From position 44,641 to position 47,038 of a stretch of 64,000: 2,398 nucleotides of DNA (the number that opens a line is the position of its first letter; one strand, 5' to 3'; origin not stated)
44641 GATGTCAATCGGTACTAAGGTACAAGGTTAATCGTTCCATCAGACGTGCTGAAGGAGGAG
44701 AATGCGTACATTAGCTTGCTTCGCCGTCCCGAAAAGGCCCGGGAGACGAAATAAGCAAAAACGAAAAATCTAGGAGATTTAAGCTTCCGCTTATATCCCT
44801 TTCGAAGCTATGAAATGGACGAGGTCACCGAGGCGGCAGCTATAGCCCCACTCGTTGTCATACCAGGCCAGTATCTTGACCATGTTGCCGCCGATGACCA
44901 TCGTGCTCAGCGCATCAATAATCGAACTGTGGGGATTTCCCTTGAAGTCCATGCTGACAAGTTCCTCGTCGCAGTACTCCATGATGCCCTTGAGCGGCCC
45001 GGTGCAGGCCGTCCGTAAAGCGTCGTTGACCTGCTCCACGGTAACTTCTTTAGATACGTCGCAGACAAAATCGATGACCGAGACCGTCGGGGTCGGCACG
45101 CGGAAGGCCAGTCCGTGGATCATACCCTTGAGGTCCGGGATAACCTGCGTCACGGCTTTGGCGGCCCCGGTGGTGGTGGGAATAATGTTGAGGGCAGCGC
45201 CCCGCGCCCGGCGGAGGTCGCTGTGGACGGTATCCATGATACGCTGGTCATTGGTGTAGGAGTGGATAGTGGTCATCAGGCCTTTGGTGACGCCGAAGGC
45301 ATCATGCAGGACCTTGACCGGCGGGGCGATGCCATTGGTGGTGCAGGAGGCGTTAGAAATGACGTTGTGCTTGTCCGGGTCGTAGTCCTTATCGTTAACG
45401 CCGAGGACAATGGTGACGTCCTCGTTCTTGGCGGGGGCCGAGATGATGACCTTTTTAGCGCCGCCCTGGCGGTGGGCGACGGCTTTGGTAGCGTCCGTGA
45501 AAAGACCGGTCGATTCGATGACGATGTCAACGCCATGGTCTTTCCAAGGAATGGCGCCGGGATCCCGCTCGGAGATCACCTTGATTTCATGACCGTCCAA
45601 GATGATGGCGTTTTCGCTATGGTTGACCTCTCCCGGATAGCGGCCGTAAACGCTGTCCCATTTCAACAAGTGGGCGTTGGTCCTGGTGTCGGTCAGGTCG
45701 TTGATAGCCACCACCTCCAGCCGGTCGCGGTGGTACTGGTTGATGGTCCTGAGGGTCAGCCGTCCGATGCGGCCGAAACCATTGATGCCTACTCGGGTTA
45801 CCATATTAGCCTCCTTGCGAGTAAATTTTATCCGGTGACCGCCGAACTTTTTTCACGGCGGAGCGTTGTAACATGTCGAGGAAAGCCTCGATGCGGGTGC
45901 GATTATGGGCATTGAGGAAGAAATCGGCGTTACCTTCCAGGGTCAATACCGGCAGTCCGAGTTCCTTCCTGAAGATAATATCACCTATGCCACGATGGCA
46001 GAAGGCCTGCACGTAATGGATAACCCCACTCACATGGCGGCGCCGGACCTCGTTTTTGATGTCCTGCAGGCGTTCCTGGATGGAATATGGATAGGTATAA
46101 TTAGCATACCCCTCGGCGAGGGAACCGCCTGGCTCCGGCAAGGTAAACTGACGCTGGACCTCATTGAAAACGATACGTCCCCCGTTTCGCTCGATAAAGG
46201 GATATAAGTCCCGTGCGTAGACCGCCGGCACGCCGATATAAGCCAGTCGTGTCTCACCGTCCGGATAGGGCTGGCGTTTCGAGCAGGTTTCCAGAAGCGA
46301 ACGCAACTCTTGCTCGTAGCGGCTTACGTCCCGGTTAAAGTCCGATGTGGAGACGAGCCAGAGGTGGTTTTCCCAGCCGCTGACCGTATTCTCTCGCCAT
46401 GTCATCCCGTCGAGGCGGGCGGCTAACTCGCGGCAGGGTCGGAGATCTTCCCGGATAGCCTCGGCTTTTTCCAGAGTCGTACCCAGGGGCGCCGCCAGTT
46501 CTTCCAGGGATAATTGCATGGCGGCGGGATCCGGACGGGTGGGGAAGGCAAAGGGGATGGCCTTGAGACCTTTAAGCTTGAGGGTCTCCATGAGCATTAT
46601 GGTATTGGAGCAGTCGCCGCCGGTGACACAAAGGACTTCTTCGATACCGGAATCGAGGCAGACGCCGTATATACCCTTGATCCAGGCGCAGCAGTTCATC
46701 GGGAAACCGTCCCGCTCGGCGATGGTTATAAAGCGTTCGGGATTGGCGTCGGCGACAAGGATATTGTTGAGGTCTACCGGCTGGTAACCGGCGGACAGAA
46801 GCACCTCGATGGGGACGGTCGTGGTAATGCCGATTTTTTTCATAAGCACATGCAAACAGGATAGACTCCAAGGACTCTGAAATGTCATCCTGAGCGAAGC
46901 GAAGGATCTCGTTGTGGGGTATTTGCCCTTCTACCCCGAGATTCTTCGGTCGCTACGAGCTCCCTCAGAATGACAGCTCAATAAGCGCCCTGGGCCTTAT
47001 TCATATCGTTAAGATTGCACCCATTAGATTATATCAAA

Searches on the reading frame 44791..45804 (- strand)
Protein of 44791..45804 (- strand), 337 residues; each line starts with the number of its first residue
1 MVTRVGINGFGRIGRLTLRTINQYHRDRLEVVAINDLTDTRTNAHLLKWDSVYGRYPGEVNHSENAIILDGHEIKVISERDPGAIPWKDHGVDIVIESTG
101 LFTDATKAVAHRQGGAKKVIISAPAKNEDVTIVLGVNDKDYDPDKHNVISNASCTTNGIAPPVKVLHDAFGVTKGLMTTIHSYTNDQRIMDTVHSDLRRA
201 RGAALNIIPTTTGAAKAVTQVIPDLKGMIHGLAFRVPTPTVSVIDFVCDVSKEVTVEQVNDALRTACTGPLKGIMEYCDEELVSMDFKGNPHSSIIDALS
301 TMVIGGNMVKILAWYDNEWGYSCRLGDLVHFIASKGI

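Call 6: search_protein_families(library=pfam, proteins=[window:44791-45804:-], max_evalue=0.01)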
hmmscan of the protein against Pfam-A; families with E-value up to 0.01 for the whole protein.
window:44791-45804:- (337 aa): 2 families
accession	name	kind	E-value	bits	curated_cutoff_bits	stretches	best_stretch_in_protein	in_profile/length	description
PF02800.25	Gp_dh_C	-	1.5e-67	226.5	24.4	1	159-315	1-158/158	Glyceraldehyde 3-phosphate dehydrogenase, C-terminal domain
PF00044.30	Gp_dh_N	-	3.6e-39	133.6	31.7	1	4-104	2-100/101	Glyceraldehyde 3-phosphate dehydrogenase, NAD binding domain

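Call 7: search_protein_families(library=ncbifam, proteins=[window:44791-45804:-], max_evalue=0.01)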
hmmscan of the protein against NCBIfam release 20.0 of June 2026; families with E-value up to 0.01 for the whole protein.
window:44791-45804:- (337 aa): 12 families
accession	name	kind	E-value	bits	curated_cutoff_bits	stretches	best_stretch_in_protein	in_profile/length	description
NF005830.0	PRK07729.1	equivalog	3.1e-144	480.1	546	1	1-335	1-333/343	glyceraldehyde-3-phosphate dehydrogenase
NF005641.0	PRK07403.1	equivalog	9.1e-139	462.3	616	1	3-335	2-335/337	type I glyceraldehyde-3-phosphate dehydrogenase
TIGR01534.1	GAPDH-I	equivalog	3.5e-134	447.2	367.2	1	4-325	1-328/330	type I glyceraldehyde-3-phosphate dehydrogenase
NF033735.1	G3PDH_Arsen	exception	4.6e-120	400.9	450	1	5-329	1-323/323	ArsJ-associated glyceraldehyde-3-phosphate dehydrogenase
NF006512.0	PRK08955.1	equivalog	1.8e-110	369.4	563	1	1-333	1-331/334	glyceraldehyde-3-phosphate dehydrogenase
NF010058.0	PRK13535.1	equivalog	2.5e-100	335.9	539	1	1-329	1-330/339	erythrose-4-phosphate dehydrogenase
TIGR01532.1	E4PD_g-proteo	equivalog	3.3e-100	335.5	530.55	1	4-326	1-324/325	erythrose-4-phosphate dehydrogenase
NF011954.0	PRK15425.1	equivalog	7.2e-99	331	662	1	1-333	1-330/331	glyceraldehyde-3-phosphate dehydrogenase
NF006139.0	PRK08289.1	equivalog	5.7e-87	292.3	431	1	6-330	132-467/480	glyceraldehyde-3-phosphate dehydrogenase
NF011456.0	PRK14874.1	equivalog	1.5e-06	27.5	223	1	90-179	65-156/346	aspartate-semialdehyde dehydrogenase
NF003251.0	PRK04207.1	equivalog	8.7e-06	25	185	1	3-265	3-244/343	type II glyceraldehyde-3-phosphate dehydrogenase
TIGR01296.1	asd_B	equivalog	0.0024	17.1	324.2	1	90-180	60-153/339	aspartate-semialdehyde dehydrogenase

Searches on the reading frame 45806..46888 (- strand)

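Call 6: search_protein_families(library=pfam, proteins=[window:45806-46888:-], max_evalue=0.01)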
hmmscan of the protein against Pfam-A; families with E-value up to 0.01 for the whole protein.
window:45806-46888:- (360 aa): 1 family
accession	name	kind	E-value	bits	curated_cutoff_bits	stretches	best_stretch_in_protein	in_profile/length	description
PF06050.19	HGD-D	-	2.5e-32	113.3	28.4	1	23-340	2-342/342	2-hydroxyglutaryl-CoA dehydratase, D-component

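Call 7: search_protein_families(library=ncbifam, proteins=[window:45806-46888:-], max_evalue=0.01)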
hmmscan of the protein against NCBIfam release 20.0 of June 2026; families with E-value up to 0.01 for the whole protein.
window:45806-46888:- (360 aa): 1 family
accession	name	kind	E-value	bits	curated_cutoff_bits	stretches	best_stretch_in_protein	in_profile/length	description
NF040772.1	double_cubane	equivalog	1.6e-10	40.6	350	1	152-340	163-372/372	double-cubane-cluster-containing anaerobic reductase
